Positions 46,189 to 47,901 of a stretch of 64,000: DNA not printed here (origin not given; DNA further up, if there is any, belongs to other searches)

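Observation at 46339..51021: Unusual four-gene sulfur / methyl / ATPase operon next to a Fur-family regulator and a ZIP transporter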

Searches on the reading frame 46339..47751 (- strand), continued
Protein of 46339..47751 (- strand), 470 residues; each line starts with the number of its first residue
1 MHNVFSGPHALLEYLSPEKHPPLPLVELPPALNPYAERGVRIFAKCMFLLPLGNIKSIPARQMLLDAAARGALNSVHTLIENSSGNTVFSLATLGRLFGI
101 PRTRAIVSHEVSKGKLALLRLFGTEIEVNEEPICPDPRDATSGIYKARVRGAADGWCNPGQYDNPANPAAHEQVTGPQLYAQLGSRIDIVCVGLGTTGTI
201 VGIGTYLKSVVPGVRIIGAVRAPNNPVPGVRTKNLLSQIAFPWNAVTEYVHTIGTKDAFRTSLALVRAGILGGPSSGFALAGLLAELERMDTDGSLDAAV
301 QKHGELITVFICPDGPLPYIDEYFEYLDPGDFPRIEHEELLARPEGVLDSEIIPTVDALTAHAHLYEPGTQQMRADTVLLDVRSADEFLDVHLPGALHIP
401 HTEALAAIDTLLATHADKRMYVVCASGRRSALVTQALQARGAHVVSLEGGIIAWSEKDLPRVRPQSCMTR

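Call 15: find_encoding_contigs(protein=P0117, flank=6000, max_places=2)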
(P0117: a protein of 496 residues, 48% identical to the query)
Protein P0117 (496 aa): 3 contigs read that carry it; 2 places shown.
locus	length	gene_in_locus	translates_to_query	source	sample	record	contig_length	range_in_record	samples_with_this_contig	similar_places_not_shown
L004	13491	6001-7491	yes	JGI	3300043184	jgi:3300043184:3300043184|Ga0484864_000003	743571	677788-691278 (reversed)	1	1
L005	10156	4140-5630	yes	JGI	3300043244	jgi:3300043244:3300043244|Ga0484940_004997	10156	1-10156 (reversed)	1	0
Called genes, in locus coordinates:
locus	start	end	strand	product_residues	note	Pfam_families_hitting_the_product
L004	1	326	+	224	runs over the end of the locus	PF00436:SSB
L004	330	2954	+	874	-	PF01580:FtsK_SpoIIIE (faint)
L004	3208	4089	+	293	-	PF13814:Replic_Relax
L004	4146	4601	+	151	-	-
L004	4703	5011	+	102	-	PF01475:FUR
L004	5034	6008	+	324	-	PF01656:CbiA (weak), PF13614:AAA_31 (faint)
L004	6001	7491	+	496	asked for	PF00291:PALP, PF00581:Rhodanese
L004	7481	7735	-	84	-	PF12844:HTH_19 (faint)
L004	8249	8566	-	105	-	-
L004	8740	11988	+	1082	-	PF02384:N6_Mtase, PF20473:MmeI_Mtase, PF07669:Eco57I, PF12950:TaqI_C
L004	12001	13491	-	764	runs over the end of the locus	PF00082:Peptidase_S8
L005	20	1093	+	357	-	-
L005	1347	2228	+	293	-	PF13814:Replic_Relax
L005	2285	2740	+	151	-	-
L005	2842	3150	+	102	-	PF01475:FUR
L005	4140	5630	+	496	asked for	PF00291:PALP, PF00581:Rhodanese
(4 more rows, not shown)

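Call 21: find_homologous_proteins(query=P0006, max_evalue=0.001)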
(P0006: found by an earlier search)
Query P0006 (125 aa): 15 proteins with E <= 0.001 among 16 candidates.
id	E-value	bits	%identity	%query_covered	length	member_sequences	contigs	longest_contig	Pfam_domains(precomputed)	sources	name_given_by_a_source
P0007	7.2e-77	273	98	100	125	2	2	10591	-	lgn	-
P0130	1.7e-58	214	78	100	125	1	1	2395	-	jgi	jgi:L-serine kinase (ADP)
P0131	8.0e-57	209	77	99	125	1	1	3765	-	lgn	-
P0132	3.5e-54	200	73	99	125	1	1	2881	-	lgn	-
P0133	6.0e-54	199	73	99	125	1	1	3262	-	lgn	-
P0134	7.6e-26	109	50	95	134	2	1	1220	-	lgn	-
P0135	3.8e-25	106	51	91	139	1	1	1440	-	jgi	jgi:hypothetical protein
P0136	2.9e-24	103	46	94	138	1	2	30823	-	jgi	jgi:hypothetical protein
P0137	5.4e-24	103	50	91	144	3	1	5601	-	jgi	jgi:hypothetical protein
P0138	1.2e-23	102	50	85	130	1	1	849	-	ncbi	-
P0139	1.0e-22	99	48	87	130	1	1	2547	-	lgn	-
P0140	4.8e-20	90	46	87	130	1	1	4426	-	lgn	-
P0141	3.7e-12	64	41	81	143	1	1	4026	-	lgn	-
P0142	7.5e-12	63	38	85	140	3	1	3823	-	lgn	-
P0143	1.1e-11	63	39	94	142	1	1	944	-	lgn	-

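Call 22: find_encoding_contigs(protein=P0136, flank=8000, max_places=2)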
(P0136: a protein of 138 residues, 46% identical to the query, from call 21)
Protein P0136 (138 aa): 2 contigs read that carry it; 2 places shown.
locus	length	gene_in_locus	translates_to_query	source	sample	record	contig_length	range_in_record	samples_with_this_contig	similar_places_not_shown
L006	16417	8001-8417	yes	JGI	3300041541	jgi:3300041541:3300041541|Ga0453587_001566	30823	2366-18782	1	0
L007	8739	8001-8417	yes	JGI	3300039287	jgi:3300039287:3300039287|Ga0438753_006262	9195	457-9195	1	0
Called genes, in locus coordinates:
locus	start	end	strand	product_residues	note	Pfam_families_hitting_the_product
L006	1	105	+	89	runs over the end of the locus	PF02583:Trns_repr_metal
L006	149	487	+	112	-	-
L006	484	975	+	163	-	PF14342:DUF4396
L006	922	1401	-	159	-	-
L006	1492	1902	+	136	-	PF00164:Ribosom_S12_S23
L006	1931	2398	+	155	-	PF00177:Ribosomal_S7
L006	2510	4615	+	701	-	PF00009:GTP_EFTU, PF22042:EF-G_D2, PF03144:GTP_EFTU_D2, PF14492:EFG_III, PF16658:RF3_C (faint), PF03764:EFG_IV, PF00679:EFG_C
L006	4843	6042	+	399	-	PF00009:GTP_EFTU, PF03144:GTP_EFTU_D2, PF03143:GTP_EFTU_D3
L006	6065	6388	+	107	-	PF00338:Ribosomal_S10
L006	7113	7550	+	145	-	PF13385:Laminin_G_3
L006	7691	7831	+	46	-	-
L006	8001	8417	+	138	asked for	-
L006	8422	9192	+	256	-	PF00121:TIM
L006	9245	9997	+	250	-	PF04402:SIMPL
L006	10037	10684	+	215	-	PF01565:FAD_binding_4 (faint)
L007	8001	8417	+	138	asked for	-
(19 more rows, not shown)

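Call 23: find_encoding_contigs(protein=P0137, flank=6000, max_places=2)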
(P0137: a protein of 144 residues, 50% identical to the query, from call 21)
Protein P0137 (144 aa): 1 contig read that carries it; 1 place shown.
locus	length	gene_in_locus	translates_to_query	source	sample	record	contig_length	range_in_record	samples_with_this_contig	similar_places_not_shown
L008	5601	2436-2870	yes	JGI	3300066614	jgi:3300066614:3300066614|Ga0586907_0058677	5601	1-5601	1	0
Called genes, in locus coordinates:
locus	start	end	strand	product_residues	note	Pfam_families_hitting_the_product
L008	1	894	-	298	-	?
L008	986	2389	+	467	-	PF14397:ATPgrasp_ST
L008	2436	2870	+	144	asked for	-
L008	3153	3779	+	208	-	PF00440:TetR_N, PF13305:TetR_C_33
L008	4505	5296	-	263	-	PF01510:Amidase_2, PF01471:PG_binding_1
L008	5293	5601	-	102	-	?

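Call 24: find_encoding_contigs(protein=P0141, flank=6000, max_places=2)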
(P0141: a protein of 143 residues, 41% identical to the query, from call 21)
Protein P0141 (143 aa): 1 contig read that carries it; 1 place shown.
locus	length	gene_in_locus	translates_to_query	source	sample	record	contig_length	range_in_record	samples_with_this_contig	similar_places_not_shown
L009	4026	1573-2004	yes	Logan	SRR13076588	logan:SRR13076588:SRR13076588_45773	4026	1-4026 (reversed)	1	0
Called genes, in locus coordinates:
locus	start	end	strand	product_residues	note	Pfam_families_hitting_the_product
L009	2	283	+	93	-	?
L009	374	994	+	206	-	PF14622:Ribonucleas_3_3, PF00636:Ribonuclease_3, PF00035:dsrm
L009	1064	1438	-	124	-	-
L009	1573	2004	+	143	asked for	-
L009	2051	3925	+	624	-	-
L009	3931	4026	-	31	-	?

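Call 26: find_related_loci(query=A1, collection=genome_contigs, flank=8000)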
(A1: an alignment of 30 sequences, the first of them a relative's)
Query A1 (470 aa) in genome_contigs; peptide patterns used: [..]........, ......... (x = any residue, [..] = any of these).
144 stretches matched a pattern; 106 encode a relative of the query (tblastn E <= 1e-3); the best 80 are kept; 80 distinct loci.
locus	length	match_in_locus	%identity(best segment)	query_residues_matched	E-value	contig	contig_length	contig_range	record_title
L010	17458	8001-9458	50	3-467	9e-160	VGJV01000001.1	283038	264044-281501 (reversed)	MAG: Candidatus Liptonbacteria bacterium isolate M_DeepCast_50m_m2_187 M_DeepCast_50m_m2_187_Ga0194121_10000014, whole g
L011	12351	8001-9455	50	3-467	5e-157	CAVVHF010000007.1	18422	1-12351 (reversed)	MAG: uncultured bacterium isolate MFD01112.bin.1.8 genome assembly, contig: contig_112777, whole genome shotgun sequence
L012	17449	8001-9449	54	3-470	2e-165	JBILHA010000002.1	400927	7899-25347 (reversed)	MAG: Candidatus Kapaibacterium sp. isolate ME2016-10-14_3300044974_group7_bin65 Rohwer_bin1516_scaffold_1_c2, whole geno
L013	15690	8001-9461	48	1-467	2e-151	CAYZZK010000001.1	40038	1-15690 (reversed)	MAG TPA_asm: uncultured Candidatus Saccharibacteria bacterium isolate SRP193066_co2_443 genome assembly, contig: NODE_45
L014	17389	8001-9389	49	3-467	5e-151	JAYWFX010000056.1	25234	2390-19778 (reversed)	MAG: bacterium isolate GLR2_GL5_UP_2_concoct_31 GLR2_GL5_UP_2_concoct_31_55, whole genome shotgun sequence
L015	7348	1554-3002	47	2-467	2e-150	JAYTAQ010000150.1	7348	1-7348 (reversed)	MAG: bacterium isolate GFS_13950 GFS_13950_149, whole genome shotgun sequence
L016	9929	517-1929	49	3-469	3e-150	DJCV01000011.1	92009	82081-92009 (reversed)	MAG TPA_asm: Candidatus Woesebacteria bacterium UBA5941 UBA5941_contig_321, whole genome shotgun sequence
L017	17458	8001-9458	48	3-467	2e-149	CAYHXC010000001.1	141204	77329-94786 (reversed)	MAG TPA_asm: uncultured Candidatus Saccharibacteria bacterium isolate ERP119705_co17_57 genome assembly, contig: NODE_53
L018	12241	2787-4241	51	3-467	5e-149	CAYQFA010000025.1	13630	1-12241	MAG TPA_asm: uncultured Candidatus Saccharibacteria bacterium isolate binchicken_co3_503 genome assembly, contig: NODE_1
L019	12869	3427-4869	47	4-467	9e-148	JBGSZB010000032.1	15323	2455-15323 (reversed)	MAG: Candidatus Dojkabacteria bacterium isolate JTS-AC489 k141_123474, whole genome shotgun sequence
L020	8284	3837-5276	49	3-468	6e-148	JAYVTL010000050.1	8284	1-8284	MAG: Candidatus Uhrbacteria bacterium isolate GL74_UP_concoct_124_sub GL74_UP_concoct_124_sub_49, whole genome shotgun s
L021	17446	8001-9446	47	3-467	4e-147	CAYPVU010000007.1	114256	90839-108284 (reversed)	MAG TPA_asm: uncultured Candidatus Saccharibacteria bacterium isolate binchicken_co23_219 genome assembly, contig: k141_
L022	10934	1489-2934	49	3-468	4e-147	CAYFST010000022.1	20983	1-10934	MAG TPA_asm: uncultured Gammaproteobacteria bacterium isolate ERP107533_co1_49 genome assembly, contig: NODE_1682_length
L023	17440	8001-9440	49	3-467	8e-147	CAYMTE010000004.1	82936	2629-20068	MAG TPA_asm: uncultured Gammaproteobacteria bacterium isolate SRP278252_co2_91 genome assembly, contig: NODE_407_length_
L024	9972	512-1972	48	3-470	3e-146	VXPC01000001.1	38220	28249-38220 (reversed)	MAG: Candidatus Saccharibacteria bacterium isolate SB0662_bin_47 NODE_1056_length_38220_cov_30.200891, whole genome shot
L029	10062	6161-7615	45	1-468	2e-144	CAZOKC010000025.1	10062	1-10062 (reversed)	MAG TPA_asm: uncultured Candidatus Peribacteria bacterium isolate SRP290908_co2_377 genome assembly, contig: NODE_9923_l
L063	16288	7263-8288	50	1-341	1e-107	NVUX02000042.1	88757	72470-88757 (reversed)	MAG: Rhodobacteraceae bacterium isolate NORP78 CoAssembly_1000220, whole genome shotgun sequence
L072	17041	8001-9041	49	1-345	7e-106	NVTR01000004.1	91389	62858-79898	MAG: Marinosulfonomonas sp. isolate NORP110 Contig_source1383C_692, whole genome shotgun sequence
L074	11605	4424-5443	50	3-341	3e-105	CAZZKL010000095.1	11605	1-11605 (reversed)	MAG TPA_asm: uncultured Roseovarius sp. isolate SRP128015_co1_135 genome assembly, contig: NODE_8811_length_11605_cov_7.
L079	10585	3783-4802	49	3-341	4e-104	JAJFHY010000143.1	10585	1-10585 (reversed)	MAG: Amylibacter sp. isolate OFTM131 OFTM131_142, whole genome shotgun sequence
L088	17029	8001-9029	49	3-345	2e-100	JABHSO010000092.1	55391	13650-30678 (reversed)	MAG: Gammaproteobacteria bacterium isolate SI039_bin4 k141_508195, whole genome shotgun sequence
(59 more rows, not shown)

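Call 36: search_solved_structures(query=A3, max_evalue=1, show_alignments=3)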
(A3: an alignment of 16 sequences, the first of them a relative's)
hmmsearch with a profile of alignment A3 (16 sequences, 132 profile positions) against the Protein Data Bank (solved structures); distinct sequences matched with E-value up to 1: 7.
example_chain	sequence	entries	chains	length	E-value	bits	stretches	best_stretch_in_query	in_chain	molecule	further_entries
5x0b_A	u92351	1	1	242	1.1e-14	57.5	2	5-98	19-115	Free serine kinase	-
1vk1_A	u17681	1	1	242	1.9e-14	56.8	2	5-99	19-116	Conserved hypothetical protein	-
5x0j_A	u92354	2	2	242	9.8e-14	54.5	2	5-98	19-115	Free serine kinase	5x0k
5x0e_A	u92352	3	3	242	1.8e-13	53.6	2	5-98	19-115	Free serine kinase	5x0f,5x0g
5uje_A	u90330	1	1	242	1.2e-06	31.6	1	3-73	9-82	SbnI protein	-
5ujd_A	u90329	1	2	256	0.00019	24.4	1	4-73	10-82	Siderophore biosynthesis protein SbnI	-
6nr6_A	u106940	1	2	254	0.00019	24.4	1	4-73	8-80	Bifunctional transcriptional regulator/O-phospho-L-serine synthase SbnI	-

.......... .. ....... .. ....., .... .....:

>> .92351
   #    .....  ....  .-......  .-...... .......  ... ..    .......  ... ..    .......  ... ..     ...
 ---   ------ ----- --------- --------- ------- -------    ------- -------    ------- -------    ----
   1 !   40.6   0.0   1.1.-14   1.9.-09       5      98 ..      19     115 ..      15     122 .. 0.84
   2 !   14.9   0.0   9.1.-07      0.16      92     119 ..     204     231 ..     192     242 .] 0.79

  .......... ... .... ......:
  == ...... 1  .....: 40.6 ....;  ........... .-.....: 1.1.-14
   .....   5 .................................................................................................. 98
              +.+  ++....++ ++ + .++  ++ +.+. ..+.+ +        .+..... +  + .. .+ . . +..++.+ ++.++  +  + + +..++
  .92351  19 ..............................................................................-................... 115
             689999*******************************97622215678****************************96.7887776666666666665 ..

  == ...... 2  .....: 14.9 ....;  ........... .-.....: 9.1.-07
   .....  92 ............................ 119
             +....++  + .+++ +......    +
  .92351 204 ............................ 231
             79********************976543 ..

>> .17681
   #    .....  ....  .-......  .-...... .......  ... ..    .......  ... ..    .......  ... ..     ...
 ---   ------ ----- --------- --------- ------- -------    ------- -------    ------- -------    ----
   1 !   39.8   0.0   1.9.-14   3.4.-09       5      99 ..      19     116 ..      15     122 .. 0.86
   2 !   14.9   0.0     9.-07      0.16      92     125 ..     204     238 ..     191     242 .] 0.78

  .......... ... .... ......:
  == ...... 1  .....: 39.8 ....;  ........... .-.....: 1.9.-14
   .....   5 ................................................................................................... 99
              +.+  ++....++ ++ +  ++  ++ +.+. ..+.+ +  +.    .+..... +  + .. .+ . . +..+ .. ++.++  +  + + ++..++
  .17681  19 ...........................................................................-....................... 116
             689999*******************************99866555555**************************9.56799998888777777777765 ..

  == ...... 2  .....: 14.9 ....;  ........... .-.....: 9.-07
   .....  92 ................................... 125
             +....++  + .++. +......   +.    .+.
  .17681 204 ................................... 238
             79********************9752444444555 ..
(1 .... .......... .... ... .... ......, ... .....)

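Call 42: predict_structure(alignment_id=A3)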
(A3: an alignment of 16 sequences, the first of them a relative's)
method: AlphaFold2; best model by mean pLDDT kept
length: 125 residues; sequences in the alignment: 16
mean_pLDDT: 95.1   pTM: 0.87
mean pLDDT of the five models: 95.1, 94.7, 94.8, 94.4, 91.9
residues with pLDDT >= 90: 116; 70-90: 9; 50-70: 0; < 50: 0
segments of 3 or more residues with pLDDT < 50: none
pLDDT, mean of each block of 10 residues (from residue 1): 97 97 98 96 97 98 97 94 93 95 93 90 93
secondary structure, 60 per line:
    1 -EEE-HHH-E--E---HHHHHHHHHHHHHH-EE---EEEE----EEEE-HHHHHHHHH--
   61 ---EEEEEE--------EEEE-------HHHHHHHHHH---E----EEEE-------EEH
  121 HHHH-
elements in order: E2-4 H17-30 E37-40 E45-48 H50-58 E64-69 E78-81 H89-98 E107-110 H120-124
